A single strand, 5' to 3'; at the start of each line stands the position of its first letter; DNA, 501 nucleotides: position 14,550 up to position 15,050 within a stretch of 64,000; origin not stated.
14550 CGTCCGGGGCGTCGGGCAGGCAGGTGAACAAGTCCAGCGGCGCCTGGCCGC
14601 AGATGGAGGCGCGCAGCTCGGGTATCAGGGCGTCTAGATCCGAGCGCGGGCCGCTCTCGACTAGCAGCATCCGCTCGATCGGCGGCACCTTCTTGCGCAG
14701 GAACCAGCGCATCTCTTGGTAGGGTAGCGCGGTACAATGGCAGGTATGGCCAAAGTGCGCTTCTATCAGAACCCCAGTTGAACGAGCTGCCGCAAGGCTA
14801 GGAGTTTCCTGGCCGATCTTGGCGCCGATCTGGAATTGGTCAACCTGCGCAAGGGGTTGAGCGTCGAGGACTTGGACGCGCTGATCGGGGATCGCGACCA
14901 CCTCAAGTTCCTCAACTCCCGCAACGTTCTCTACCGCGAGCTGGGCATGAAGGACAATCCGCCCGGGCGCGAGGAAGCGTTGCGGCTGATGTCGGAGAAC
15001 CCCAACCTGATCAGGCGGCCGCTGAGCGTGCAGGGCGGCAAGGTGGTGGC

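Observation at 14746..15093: Spx/ArsC-family gene with TGA in place of the first CxxC cysteine: selenoprotein candidate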

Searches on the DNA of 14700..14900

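Call 38: search_rna_families(source=window, start=14700, end=14900, threshold=evalue, max_evalue=10)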
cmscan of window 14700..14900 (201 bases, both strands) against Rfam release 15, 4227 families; matches with E-value up to 10: 2.
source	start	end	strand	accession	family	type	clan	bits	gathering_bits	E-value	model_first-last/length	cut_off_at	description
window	14866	14898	-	RF01321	CRISPR-DR8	Gene; CRISPR;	-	12.6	39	6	1-37/37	no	CRISPR RNA direct repeat element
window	14761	14848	-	RF01225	ACA64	Gene; snRNA; snoRNA; HACA-box;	-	10.2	35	6.7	1-128/128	no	Small nucleolar RNA ACA64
